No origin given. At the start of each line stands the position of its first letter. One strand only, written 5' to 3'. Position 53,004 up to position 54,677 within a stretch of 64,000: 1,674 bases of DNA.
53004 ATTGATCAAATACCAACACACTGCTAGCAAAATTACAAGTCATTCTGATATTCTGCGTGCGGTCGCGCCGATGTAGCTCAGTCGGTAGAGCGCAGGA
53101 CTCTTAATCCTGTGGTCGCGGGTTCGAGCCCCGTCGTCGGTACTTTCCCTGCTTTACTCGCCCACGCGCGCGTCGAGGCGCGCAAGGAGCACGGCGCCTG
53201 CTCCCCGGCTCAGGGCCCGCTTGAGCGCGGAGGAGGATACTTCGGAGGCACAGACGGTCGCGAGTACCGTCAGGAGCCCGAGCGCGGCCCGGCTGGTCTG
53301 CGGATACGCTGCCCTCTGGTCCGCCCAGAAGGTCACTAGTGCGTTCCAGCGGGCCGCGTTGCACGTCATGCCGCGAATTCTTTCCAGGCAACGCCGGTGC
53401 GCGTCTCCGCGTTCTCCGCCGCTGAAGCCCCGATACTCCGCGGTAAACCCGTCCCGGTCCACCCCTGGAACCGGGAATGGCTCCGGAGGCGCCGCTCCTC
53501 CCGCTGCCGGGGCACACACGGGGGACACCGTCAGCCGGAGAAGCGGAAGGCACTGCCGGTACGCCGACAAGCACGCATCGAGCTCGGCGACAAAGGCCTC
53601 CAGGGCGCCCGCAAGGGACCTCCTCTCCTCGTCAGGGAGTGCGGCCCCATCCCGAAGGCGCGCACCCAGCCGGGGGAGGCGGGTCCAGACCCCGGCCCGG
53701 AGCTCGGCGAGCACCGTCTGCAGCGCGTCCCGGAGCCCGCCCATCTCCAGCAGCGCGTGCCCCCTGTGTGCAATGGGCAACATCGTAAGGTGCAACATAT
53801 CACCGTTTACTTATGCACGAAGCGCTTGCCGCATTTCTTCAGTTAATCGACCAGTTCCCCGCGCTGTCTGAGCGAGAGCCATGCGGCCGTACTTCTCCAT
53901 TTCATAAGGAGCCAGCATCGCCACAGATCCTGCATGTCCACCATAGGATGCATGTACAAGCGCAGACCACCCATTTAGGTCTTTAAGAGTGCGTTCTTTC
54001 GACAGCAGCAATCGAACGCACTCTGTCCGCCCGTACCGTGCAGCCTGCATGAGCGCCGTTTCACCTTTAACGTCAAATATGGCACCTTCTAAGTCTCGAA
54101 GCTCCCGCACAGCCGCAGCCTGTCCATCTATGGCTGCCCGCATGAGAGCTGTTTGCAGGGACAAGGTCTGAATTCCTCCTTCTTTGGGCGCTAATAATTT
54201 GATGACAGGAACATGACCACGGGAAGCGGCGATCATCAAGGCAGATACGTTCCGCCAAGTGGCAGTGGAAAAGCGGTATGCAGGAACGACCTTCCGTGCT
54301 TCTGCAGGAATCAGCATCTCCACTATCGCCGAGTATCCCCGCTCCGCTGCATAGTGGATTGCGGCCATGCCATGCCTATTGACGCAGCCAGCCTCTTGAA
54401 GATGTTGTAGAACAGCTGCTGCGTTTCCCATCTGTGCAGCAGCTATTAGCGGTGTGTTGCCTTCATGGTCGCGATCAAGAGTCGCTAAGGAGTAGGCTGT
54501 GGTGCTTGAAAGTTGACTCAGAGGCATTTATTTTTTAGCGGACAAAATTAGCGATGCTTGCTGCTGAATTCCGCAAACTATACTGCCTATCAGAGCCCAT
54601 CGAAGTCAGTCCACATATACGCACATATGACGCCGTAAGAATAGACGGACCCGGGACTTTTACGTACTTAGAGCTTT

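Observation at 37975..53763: A 5-kb near-perfect inverted repeat brackets a 5.8-kb unique cassette carrying a high-cysteine membrane protein gene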

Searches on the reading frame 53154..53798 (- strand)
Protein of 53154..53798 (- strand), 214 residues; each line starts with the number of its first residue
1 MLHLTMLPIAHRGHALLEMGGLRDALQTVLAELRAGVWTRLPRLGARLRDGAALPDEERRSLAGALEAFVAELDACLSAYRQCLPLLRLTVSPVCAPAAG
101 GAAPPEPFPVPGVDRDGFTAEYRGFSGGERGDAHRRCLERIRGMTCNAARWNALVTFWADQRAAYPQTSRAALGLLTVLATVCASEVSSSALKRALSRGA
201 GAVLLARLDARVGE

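Call 6: search_protein_families(library=pfam, proteins=[window:53154-53798:-], max_evalue=0.01)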
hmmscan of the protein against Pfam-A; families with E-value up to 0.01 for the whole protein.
window:53154-53798:- (214 aa): 1 family
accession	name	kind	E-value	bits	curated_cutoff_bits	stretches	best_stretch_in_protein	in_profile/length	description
PF05699.19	Dimer_Tnp_hAT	-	3e-05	24.2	21.4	1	154-198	20-64/84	hAT family C-terminal dimerisation region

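Call 12: find_encoding_contigs(protein=window:53154-53798:-, flank=10000, max_places=10)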
Protein window:53154-53798:- (214 aa): 3 contigs read that carry it; 2 places shown.
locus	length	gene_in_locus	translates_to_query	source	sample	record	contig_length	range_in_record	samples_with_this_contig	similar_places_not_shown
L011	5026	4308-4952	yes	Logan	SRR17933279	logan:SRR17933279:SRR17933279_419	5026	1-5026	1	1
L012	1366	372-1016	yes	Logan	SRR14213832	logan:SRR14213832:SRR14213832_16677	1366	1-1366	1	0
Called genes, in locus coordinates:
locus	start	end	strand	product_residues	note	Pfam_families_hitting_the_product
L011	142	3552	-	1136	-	PF00069:Pkinase, PF07714:PK_Tyr_Ser-Thr, PF00023:Ank (faint), PF12796:Ank_2, PF13606:Ank_3 (faint), PF13637:Ank_4 (faint), PF13857:Ank_5 (faint), PF12796:Ank_2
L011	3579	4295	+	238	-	PF12796:Ank_2, PF13637:Ank_4 (faint), PF13857:Ank_5 (faint), PF24521:Ank_KRIT1 (faint), PF00023:Ank (faint), PF13606:Ank_3 (faint), PF12796:Ank_2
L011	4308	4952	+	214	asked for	-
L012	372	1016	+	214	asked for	-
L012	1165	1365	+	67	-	?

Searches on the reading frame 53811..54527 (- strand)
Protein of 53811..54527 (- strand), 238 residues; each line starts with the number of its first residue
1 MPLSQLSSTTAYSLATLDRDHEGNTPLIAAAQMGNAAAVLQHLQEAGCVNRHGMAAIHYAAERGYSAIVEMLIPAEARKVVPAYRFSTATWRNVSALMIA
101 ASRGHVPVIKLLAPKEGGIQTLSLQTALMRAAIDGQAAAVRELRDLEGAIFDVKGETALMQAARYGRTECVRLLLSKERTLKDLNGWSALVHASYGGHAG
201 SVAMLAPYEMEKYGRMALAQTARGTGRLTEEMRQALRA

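Call 6: search_protein_families(library=pfam, proteins=[window:53811-54527:-], max_evalue=0.01)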
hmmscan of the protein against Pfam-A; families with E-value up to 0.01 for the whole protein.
window:53811-54527:- (238 aa): 6 families
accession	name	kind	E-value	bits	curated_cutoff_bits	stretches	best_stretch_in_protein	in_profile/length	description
PF12796.13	Ank_2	-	5.5e-32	110.6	27.3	3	128-209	1-83/90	Ankyrin repeats (3 copies)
PF00023.36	Ank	-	2.3e-23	81.4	21.1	1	155-176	2-23/33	Ankyrin repeat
PF13857.12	Ank_5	-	1e-19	70.9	27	2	48-75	11-40/56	Ankyrin repeats (many copies)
PF13637.12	Ank_4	-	4.9e-18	65.2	22.7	1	128-175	1-50/50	Ankyrin repeats (many copies)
PF13606.12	Ank_3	-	1.1e-17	62.4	22.3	1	155-176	2-23/30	Ankyrin repeat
PF24521.3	Ank_KRIT1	-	1.2e-07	32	80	1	24-114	19-106/149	KRIT1 ankyrin-repeats domain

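Call 13: find_encoding_contigs(protein=window:53811-54527:-, flank=10000, max_places=10)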
Protein window:53811-54527:- (238 aa): 23 contigs read that carry it; 3 places shown.
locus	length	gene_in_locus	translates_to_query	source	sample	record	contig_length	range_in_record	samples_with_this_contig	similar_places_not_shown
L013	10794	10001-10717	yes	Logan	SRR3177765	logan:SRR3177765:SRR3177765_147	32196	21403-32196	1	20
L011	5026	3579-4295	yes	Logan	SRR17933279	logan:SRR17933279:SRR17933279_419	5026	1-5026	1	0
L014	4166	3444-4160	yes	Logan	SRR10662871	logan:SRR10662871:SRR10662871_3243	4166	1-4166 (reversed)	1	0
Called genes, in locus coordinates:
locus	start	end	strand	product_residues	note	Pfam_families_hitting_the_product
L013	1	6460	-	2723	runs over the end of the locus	PF00023:Ank (faint), PF12796:Ank_2 (weak)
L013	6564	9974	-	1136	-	PF00069:Pkinase, PF07714:PK_Tyr_Ser-Thr, PF00023:Ank (faint), PF12796:Ank_2, PF13606:Ank_3 (faint), PF13637:Ank_4 (faint), PF13857:Ank_5 (faint), PF12796:Ank_2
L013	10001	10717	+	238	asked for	PF12796:Ank_2, PF13637:Ank_4 (faint), PF13857:Ank_5 (faint), PF24521:Ank_KRIT1 (faint), PF00023:Ank (faint), PF13606:Ank_3 (faint), PF12796:Ank_2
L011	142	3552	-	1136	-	PF00069:Pkinase, PF07714:PK_Tyr_Ser-Thr, PF00023:Ank (faint), PF12796:Ank_2, PF13606:Ank_3 (faint), PF13637:Ank_4 (faint), PF13857:Ank_5 (faint), PF12796:Ank_2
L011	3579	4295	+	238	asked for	PF12796:Ank_2, PF13637:Ank_4 (faint), PF13857:Ank_5 (faint), PF24521:Ank_KRIT1 (faint), PF00023:Ank (faint), PF13606:Ank_3 (faint), PF12796:Ank_2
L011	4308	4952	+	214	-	-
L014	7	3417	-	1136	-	PF00069:Pkinase, PF07714:PK_Tyr_Ser-Thr, PF00023:Ank (faint), PF12796:Ank_2, PF13606:Ank_3 (faint), PF13637:Ank_4 (faint), PF13857:Ank_5 (faint), PF12796:Ank_2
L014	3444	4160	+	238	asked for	PF12796:Ank_2, PF13637:Ank_4 (faint), PF13857:Ank_5 (faint), PF24521:Ank_KRIT1 (faint), PF00023:Ank (faint), PF13606:Ank_3 (faint), PF12796:Ank_2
